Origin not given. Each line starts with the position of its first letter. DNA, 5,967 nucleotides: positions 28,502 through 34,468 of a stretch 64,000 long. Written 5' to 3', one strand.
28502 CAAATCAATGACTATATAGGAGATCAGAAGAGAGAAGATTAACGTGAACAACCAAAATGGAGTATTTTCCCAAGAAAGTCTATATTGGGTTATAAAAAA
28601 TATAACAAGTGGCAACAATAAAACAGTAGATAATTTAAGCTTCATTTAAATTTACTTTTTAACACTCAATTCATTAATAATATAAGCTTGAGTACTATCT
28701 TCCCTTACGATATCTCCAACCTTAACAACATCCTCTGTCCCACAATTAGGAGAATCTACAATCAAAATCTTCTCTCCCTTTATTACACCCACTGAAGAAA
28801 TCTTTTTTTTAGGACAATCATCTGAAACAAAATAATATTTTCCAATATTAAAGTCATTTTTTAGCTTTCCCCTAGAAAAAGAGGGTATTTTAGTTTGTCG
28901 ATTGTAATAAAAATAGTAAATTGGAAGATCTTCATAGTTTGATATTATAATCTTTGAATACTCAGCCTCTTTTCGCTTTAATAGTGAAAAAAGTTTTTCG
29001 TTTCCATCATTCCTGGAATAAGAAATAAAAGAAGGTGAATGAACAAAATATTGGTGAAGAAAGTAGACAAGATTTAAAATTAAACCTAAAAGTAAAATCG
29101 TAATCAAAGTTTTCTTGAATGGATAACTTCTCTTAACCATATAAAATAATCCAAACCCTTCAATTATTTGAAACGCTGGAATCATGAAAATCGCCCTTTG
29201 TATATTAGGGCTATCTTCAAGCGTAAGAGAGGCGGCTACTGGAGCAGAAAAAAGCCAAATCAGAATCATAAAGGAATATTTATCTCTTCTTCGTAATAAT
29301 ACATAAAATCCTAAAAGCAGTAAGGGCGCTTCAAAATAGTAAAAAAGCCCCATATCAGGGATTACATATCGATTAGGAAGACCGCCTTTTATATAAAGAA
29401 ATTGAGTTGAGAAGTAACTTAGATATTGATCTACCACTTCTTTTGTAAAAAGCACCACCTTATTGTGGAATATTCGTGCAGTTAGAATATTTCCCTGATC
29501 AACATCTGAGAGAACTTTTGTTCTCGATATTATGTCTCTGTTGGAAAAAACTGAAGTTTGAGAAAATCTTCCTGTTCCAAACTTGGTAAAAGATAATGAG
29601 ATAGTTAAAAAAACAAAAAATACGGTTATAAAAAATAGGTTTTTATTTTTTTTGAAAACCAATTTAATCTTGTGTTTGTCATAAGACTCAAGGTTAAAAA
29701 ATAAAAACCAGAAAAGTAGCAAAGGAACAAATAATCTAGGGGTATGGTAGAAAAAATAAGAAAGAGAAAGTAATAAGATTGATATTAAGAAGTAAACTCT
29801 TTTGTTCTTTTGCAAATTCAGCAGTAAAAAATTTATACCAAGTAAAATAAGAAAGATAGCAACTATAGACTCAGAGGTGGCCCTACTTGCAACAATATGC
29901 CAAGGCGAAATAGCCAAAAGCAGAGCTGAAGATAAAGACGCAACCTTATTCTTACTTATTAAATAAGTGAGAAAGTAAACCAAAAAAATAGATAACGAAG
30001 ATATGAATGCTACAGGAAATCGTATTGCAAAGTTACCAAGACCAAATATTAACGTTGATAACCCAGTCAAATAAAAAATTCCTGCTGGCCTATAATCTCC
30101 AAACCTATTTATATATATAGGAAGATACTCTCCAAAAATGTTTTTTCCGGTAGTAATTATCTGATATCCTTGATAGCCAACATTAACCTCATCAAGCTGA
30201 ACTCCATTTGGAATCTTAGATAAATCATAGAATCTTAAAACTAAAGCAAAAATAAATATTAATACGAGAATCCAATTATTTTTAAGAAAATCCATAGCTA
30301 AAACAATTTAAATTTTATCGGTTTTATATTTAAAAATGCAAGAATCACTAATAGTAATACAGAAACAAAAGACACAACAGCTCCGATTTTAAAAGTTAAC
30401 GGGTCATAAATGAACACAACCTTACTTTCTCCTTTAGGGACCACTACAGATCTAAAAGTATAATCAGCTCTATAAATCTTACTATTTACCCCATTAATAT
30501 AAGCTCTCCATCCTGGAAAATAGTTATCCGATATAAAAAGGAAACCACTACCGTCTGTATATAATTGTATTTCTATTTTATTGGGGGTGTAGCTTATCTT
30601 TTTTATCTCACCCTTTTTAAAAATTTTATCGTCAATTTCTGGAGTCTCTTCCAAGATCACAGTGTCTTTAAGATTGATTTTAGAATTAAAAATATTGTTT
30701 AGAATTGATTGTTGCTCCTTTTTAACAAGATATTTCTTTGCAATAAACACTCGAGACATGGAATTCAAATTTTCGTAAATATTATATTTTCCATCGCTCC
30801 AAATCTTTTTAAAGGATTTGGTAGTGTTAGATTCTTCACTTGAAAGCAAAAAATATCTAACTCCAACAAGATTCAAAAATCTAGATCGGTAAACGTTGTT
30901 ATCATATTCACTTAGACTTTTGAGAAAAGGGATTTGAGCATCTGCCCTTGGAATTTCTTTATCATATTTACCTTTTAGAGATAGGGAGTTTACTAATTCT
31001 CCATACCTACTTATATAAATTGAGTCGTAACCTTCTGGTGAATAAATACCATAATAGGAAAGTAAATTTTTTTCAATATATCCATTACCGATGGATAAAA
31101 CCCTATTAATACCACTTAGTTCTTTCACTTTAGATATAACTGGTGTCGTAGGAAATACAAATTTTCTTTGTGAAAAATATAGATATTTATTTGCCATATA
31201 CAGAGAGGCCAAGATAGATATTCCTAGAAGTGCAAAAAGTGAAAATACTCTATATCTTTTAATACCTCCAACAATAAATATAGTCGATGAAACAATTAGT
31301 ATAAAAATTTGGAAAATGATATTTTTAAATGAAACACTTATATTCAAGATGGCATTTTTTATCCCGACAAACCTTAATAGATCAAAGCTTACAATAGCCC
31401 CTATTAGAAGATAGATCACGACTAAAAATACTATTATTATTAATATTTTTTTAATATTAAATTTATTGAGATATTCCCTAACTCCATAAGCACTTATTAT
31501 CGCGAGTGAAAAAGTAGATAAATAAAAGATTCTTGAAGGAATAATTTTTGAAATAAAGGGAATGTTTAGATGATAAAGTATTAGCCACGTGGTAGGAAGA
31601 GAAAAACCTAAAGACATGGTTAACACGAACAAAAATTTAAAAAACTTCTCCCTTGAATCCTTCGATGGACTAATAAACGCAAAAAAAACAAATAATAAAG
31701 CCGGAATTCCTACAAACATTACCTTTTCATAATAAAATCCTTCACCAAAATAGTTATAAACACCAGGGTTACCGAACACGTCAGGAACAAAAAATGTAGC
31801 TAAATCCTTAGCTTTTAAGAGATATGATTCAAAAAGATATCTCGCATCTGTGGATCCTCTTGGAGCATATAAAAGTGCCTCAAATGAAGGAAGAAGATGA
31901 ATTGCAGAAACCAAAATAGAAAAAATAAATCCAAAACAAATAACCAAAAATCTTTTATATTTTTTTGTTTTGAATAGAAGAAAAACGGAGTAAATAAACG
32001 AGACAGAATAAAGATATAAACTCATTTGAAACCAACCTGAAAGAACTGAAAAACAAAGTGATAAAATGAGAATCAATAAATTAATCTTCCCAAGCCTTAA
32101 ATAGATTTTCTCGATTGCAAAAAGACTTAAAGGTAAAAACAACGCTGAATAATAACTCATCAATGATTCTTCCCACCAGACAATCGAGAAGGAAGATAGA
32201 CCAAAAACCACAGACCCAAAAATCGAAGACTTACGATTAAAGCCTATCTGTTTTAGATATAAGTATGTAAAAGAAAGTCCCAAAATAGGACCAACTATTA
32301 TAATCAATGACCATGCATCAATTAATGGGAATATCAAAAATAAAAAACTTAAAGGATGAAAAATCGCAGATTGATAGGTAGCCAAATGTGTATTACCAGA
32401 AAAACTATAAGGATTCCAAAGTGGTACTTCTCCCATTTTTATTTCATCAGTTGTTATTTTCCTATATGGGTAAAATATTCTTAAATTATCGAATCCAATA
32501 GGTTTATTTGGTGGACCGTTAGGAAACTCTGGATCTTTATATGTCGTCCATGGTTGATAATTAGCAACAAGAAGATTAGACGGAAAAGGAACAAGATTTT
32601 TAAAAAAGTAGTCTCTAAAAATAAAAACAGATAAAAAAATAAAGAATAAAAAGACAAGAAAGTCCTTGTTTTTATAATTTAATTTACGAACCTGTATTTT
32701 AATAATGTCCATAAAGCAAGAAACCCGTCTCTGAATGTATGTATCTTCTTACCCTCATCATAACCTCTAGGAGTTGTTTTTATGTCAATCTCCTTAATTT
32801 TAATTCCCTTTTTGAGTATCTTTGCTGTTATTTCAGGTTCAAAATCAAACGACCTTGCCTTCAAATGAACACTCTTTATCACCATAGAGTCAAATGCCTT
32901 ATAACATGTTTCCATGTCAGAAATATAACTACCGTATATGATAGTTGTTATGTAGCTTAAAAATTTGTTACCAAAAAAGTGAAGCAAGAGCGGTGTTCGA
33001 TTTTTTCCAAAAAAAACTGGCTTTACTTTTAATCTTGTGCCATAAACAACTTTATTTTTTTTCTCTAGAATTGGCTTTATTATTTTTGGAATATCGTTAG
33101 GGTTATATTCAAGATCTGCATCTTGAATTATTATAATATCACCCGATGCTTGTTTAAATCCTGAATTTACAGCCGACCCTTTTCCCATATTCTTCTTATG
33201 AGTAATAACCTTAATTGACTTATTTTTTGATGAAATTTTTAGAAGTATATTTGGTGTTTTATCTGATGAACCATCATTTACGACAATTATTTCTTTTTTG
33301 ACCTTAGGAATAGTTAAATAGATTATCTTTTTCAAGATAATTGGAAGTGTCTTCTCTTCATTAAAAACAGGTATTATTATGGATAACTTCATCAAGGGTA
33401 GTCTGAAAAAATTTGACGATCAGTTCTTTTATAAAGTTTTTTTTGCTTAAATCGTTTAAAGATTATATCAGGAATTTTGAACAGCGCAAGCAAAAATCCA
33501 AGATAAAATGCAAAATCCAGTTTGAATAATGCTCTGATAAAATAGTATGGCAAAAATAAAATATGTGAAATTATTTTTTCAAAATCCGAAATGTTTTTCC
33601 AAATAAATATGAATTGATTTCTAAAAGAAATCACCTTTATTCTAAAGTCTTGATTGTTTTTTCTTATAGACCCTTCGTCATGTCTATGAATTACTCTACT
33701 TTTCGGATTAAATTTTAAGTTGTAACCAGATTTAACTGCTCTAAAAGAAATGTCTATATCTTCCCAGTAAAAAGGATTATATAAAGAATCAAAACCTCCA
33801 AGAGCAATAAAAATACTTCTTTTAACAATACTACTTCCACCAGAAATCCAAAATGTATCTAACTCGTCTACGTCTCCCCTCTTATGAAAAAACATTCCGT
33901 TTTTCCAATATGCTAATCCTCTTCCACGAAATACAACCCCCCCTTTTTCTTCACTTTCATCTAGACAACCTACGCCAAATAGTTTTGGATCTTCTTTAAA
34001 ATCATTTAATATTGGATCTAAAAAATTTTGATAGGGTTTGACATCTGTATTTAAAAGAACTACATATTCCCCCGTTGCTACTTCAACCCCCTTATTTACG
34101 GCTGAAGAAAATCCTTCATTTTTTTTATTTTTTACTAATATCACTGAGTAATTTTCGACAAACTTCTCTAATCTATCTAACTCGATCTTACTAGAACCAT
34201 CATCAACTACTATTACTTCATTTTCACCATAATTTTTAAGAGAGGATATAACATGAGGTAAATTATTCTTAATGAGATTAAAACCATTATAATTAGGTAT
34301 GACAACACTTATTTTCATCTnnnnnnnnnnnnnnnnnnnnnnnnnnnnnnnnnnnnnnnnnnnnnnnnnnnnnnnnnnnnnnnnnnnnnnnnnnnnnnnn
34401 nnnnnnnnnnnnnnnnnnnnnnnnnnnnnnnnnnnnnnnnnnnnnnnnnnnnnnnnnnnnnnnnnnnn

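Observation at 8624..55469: Uncharacterised family C (HDG...PRW...GYG) looks like a short, divergent YfhO relative sharing the YfhO C-terminal YFPGW module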

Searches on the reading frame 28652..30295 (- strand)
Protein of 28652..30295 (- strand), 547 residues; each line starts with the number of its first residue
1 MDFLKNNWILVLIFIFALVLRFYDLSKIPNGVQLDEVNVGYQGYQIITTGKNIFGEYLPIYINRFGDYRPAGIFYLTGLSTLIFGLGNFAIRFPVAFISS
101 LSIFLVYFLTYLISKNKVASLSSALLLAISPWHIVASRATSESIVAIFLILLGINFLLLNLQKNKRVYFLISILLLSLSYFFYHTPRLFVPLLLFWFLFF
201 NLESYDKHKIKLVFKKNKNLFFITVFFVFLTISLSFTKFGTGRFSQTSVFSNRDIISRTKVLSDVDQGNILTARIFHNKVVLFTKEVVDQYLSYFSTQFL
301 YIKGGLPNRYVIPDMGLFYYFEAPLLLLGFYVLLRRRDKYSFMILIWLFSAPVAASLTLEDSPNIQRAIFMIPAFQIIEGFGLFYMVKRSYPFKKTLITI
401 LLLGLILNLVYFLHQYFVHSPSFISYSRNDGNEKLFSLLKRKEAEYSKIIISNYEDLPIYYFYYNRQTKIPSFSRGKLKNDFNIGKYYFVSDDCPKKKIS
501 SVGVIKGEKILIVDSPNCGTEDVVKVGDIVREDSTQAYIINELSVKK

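Call 20: search_protein_families(library=pfam, proteins=[window:28652-30295:-], max_evalue=0.001)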
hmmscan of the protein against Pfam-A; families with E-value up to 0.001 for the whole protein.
window:28652-30295:- (547 aa): 2 families
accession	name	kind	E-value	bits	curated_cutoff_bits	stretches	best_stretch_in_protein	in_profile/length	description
PF13231.12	PMT_2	-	3.4e-10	40.8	26.1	1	70-201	3-132/160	Dolichyl-phosphate-mannose-protein mannosyltransferase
PF02366.24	PMT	-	0.00025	21.1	22.7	1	12-235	2-240/245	Dolichyl-phosphate-mannose-protein mannosyltransferase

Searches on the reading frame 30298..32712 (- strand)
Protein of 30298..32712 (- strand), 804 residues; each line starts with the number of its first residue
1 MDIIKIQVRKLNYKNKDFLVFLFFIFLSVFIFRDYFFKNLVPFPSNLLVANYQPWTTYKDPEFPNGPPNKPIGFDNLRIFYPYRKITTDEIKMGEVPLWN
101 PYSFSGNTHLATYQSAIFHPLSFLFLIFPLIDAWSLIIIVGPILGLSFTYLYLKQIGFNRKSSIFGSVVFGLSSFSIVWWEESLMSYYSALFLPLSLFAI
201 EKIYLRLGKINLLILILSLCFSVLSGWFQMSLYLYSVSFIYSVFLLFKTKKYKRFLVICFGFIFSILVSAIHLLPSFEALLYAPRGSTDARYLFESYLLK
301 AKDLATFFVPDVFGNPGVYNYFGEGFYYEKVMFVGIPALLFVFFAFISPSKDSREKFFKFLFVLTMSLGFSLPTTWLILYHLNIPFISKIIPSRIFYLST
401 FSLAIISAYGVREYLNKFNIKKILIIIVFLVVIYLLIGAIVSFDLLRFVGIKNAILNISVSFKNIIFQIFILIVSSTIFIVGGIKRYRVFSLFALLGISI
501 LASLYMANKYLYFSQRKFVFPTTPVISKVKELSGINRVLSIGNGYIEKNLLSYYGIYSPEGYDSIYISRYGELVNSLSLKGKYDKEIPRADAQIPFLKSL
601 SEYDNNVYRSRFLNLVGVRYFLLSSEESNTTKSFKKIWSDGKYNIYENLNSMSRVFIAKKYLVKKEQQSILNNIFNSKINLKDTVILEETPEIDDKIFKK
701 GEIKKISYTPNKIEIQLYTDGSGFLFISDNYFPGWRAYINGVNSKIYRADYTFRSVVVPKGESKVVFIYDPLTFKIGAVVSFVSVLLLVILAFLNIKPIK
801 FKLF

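Call 4: search_protein_families(library=pfam, proteins=[window:30298-32712:-], max_evalue=1)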
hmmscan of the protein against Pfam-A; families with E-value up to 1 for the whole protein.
window:30298-32712:- (804 aa): 2 families
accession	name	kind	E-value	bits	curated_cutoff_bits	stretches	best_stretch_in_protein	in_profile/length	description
PF09586.16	YfhO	-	6.6e-25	88.1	28.5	2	113-700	71-629/835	Bacterial membrane protein YfhO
PF10875.13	DUF2670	-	0.038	14.6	25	1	125-158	16-49/145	Protein of unknown function (DUF2670)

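Call 5: search_protein_families(library=ncbifam, proteins=[window:30298-32712:-], max_evalue=1)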
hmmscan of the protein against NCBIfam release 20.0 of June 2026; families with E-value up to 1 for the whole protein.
window:30298-32712:- (804 aa): 1 family
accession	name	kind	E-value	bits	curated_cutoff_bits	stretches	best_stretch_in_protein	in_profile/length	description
NF047590.1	GlcsyltransPgfM2Strep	equivalog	3.9e-06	25.3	1500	1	607-791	688-876/884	glycosyltransferase PgfM2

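Call 10: search_solved_structures(query=A2, max_evalue=10)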
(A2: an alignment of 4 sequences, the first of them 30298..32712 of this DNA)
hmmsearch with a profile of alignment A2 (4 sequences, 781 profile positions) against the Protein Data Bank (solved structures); distinct sequences matched with E-value up to 10: 5.
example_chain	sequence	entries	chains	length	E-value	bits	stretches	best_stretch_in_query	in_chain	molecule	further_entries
9qu1_C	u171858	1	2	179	0.58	11.4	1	582-685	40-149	NF-kappa-B inhibitor-interacting Ras-like protein 1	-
4off_A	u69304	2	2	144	0.9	10.8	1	627-692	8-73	CGMP-dependent protein kinase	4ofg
2c5j_A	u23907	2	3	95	1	10.6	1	610-697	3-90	T-SNARE AFFECTING A LATE GOLGI COMPARTMENT PROTEIN 1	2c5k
2c5i_T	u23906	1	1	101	1.4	10.2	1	610-697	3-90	T-SNARE AFFECTING A LATE GOLGI COMPARTMENT PROTEIN 1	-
8zxs_A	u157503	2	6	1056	2.6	9.3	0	518-555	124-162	Efflux pump membrane transporter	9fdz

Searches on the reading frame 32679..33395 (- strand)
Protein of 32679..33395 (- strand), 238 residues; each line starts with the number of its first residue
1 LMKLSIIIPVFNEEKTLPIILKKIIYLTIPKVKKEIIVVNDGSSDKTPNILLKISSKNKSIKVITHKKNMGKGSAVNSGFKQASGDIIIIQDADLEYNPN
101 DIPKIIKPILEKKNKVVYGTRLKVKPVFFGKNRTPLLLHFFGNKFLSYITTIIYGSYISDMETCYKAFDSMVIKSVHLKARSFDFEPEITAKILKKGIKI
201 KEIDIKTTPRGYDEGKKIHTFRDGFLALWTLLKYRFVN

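Call 20: search_protein_families(library=pfam, proteins=[window:32679-33395:-], max_evalue=0.001)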
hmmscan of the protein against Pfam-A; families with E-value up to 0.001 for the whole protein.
window:32679-33395:- (238 aa): 3 families
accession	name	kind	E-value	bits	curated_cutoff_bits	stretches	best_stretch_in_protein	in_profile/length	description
PF00535.33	Glycos_transf_2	-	1.9e-36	126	23.3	1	5-155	1-154/168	Glycosyl transferase family 2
PF10111.15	Glyco_tranf_2_2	-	2.8e-10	40.6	27.3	1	5-113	1-110/276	Glycosyltransferase like family 2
PF13641.12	Glyco_tranf_2_3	-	7.8e-07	29.8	27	1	4-117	3-119/230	Glycosyltransferase like family 2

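Call 57: search_protein_families(library=ncbifam, proteins=[window:32679-33395:-], max_evalue=0.00001)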
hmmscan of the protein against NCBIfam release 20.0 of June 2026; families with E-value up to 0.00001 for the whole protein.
window:32679-33395:- (238 aa): 19 families
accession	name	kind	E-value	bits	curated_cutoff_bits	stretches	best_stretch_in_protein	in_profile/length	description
TIGR04182.1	glyco_TIGR04182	equivalog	4.5e-31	108.3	325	1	4-234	2-217/293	S-layer glycoprotein N-glycosyltransferase AglJ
NF007986.1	PRK10714.1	equivalog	1e-23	83.9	529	1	2-216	6-209/316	undecaprenyl-phosphate 4-deoxy-4-formamido-L-arabinose transferase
NF047588.1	GlcsyltransPgfSStrep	equivalog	3.5e-21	75.7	500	1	2-121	1-121/308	glycosyltransferase PgfS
TIGR03937.1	PgaC_IcaA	equivalog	5.3e-19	68.5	422.3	1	3-111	46-152/407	poly-beta-1,6-N-acetyl-D-glucosamine synthase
NF041875.1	EPS_EpsD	equivalog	6.4e-17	61.9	370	1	4-120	1-115/325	exopolysaccharide biosynthesis glycosyltransferase EpsD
NF041391.1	DPhHxTase_Halo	equivalog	2.1e-16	59.6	375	1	10-210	3-186/213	dolichyl-phosphate hexose transferase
TIGR04283.1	glyco_like_mftF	equivalog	2.6e-16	59.9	182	1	4-155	1-137/221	TIGR04283 family arsenosugar biosynthesis glycosyltransferase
NF007482.0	PRK10073.1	equivalog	8.4e-16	57.9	423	1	2-106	6-107/334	glycosyltransferase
TIGR03965.1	mycofact_glyco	equivalog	4.2e-13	49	280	1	4-100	76-170/467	mycofactocin biosynthesis glycosyltransferase MftF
NF010496.0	PRK13915.1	equivalog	5.5e-13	48.7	262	1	2-114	31-147/307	glucosyl-3-phosphoglycerate synthase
NF058614.1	PPMAGASynPpgS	equivalog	1.1e-12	47.9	370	1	6-205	4-194/226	polyprenyl-phospho-N-acetylgalactosaminyl synthase PpgS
TIGR03111.1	glyc2_xrt_Gpos1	hypoth_equivalog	1.6e-12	47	363.95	1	3-116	50-162/439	TIGR03111 family XrtG-associated glycosyltransferase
NF047683.1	TeichurnBiosyTuaG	equivalog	2.4e-12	47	400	1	3-113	7-115/252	teichuronic acid biosynthesis protein TuaG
NF053739.1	GlytfEpsEBac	equivalog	3.6e-10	39.3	450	1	3-120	2-118/265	glycosyltransferase EpsE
NF038302.1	EPS_HpsE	equivalog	2.9e-08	33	300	1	2-123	1-125/307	hormogonium polysaccharide biosynthesis glycosyltransferase HpsE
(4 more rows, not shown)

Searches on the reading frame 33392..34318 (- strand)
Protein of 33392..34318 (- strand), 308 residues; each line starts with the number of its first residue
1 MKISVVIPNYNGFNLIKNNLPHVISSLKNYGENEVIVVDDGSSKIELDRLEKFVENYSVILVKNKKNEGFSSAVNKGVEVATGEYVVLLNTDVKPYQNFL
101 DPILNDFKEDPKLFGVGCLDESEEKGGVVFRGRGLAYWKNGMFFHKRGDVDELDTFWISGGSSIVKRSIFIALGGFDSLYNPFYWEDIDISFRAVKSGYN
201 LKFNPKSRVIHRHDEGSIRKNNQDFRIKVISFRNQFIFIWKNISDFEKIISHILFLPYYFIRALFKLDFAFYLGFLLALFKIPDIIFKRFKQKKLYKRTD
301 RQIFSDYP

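Call 20: search_protein_families(library=pfam, proteins=[window:33392-34318:-], max_evalue=0.001)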
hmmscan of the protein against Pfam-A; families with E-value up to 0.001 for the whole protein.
window:33392-34318:- (308 aa): 4 families
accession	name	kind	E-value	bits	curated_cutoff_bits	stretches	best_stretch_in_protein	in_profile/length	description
PF00535.33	Glycos_transf_2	-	1.4e-24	87.4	23.3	1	4-172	1-166/168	Glycosyl transferase family 2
PF10111.15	Glyco_tranf_2_2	-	1.1e-09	38.6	27.3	1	4-92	1-91/276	Glycosyltransferase like family 2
PF13641.12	Glyco_tranf_2_3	-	6.1e-09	36.7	27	1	3-214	3-214/230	Glycosyltransferase like family 2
PF13632.12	Glyco_trans_2_3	-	0.00015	22.1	27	1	85-213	1-124/198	Glycosyl transferase family group 2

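Call 57: search_protein_families(library=ncbifam, proteins=[window:33392-34318:-], max_evalue=0.00001)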
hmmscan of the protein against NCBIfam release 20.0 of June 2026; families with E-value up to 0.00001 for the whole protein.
window:33392-34318:- (308 aa): 17 families
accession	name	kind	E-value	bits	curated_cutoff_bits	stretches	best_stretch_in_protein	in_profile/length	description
NF041875.1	EPS_EpsD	equivalog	6.7e-24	84.9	370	1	3-220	1-215/325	exopolysaccharide biosynthesis glycosyltransferase EpsD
TIGR03965.1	mycofact_glyco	equivalog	3.4e-22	79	280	2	2-109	75-181/467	mycofactocin biosynthesis glycosyltransferase MftF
TIGR03937.1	PgaC_IcaA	equivalog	9.4e-19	67.6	422.3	1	2-208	46-247/407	poly-beta-1,6-N-acetyl-D-glucosamine synthase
NF007482.0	PRK10073.1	equivalog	3.1e-15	56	423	1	2-99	7-102/334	glycosyltransferase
NF041394.1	GtaseAglG_Halo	equivalog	1.3e-11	44.3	440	1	1-178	1-176/304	glucosyl-dolichyl phosphate glucuronosyltransferase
NF038299.1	EPS_HpsN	equivalog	7.5e-11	41.5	425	1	2-113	2-112/317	hormogonium polysaccharide biosynthesis glycosyltransferase HpsN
NF047588.1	GlcsyltransPgfSStrep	equivalog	3.1e-10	39.8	500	1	1-110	1-113/308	glycosyltransferase PgfS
TIGR04283.1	glyco_like_mftF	equivalog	4.5e-10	39.5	182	1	3-198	1-173/221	TIGR04283 family arsenosugar biosynthesis glycosyltransferase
NF053739.1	GlytfEpsEBac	equivalog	9.4e-10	37.9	450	1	2-221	2-212/265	glycosyltransferase EpsE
NF047683.1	TeichurnBiosyTuaG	equivalog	3.1e-09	36.9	400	1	2-114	7-118/252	teichuronic acid biosynthesis protein TuaG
TIGR01556.1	rhamnosyltran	subfamily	5.7e-09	35.6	200.55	1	19-221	9-210/281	rhamnosyltransferase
NF050819.1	PolSacchBiosHfsG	equivalog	2e-08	33.7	500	1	28-196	34-203/302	polysaccharide biosynthesis protein HfsG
NF038302.1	EPS_HpsE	equivalog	1.1e-07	31.2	300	1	1-109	1-113/307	hormogonium polysaccharide biosynthesis glycosyltransferase HpsE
NF050050.1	ProtGlycPglI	equivalog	1.2e-07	31.4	500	1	2-136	3-137/306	GalNAc(5)-diNAcBac-PP-undecaprenol beta-1,3-glucosyltransferase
NF007986.1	PRK10714.1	equivalog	2.4e-07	30.1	529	1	2-94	7-102/316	undecaprenyl-phosphate 4-deoxy-4-formamido-L-arabinose transferase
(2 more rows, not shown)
